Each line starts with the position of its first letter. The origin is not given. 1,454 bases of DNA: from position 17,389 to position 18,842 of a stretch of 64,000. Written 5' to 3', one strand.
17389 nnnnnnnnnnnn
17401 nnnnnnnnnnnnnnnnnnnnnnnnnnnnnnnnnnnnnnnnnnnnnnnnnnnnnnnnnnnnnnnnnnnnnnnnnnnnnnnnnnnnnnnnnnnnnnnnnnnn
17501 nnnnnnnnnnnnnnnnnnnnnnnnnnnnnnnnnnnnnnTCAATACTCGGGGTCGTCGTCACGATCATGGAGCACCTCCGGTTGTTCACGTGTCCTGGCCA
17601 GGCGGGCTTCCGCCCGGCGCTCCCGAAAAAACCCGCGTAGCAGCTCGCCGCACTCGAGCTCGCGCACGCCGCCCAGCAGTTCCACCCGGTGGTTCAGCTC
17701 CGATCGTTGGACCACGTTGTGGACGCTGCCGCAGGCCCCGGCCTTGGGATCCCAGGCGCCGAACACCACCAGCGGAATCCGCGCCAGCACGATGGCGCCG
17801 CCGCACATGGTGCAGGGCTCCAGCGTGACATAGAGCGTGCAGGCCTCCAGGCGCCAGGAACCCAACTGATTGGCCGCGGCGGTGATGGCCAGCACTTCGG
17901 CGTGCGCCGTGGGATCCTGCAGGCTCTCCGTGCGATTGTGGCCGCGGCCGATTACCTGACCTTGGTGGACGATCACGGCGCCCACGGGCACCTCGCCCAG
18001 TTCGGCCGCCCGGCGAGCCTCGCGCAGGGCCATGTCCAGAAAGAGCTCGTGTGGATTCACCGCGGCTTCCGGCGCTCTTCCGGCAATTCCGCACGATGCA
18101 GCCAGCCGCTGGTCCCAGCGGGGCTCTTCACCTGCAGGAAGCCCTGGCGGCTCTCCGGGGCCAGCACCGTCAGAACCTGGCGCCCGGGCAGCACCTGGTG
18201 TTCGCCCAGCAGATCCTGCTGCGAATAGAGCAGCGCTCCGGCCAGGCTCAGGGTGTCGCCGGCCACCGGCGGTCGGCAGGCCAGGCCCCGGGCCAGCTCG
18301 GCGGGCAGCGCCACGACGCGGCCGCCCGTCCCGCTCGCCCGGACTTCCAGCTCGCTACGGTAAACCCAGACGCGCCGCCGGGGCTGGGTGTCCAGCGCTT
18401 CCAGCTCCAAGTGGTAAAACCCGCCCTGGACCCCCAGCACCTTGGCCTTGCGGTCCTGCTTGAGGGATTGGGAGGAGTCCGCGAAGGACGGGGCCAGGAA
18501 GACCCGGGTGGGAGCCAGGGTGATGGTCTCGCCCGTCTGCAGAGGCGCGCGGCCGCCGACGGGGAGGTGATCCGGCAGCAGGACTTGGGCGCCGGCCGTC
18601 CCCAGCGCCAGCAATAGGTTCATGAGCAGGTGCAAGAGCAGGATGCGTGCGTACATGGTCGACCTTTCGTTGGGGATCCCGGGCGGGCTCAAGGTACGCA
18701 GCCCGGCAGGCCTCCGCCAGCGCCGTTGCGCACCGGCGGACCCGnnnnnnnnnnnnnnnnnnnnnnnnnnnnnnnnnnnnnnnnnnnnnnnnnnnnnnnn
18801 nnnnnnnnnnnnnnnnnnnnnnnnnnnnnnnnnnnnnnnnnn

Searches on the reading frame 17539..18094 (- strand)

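Call 9: search_protein_families(library=pfam, proteins=[window:17585-18094:-, window:17539-18060:-], max_evalue=0.01)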
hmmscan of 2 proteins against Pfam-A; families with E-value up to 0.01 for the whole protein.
window:17585-18094:- (169 aa): 0 families

window:17539-18060:- (173 aa): 3 families
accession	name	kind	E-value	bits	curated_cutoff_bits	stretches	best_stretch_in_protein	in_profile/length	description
PF14437.12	MafB19-deam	-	5.1e-45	153.3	27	1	4-149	3-142/142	MafB19-like deaminase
PF00383.29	dCMP_cyt_deam_1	-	1.5e-31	108.7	25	1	1-101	1-101/102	Cytidine and deoxycytidylate deaminase zinc-binding region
PF14439.12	Bd3614-deam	-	4.5e-05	23.9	38.5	1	28-92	13-76/113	Bd3614-like deaminase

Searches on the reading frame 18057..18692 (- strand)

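Call 9: search_protein_families(library=pfam, proteins=[window:18057-18692:-], max_evalue=0.01)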
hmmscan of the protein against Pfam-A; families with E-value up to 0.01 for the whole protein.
window:18057-18692:- (211 aa): 1 family
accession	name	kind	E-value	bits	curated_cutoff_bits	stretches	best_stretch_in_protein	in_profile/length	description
PF08239.17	SH3_3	-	0.0044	17.6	27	0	168-203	19-53/54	Bacterial SH3 domain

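Call 79: search_protein_families(library=pfam, proteins=[window:18057-18692:-], max_evalue=0.1)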
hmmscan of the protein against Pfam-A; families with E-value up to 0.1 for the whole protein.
window:18057-18692:- (211 aa): 1 family
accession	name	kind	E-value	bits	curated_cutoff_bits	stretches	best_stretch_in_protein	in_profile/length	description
PF08239.17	SH3_3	-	0.0044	17.6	27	0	168-203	19-53/54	Bacterial SH3 domain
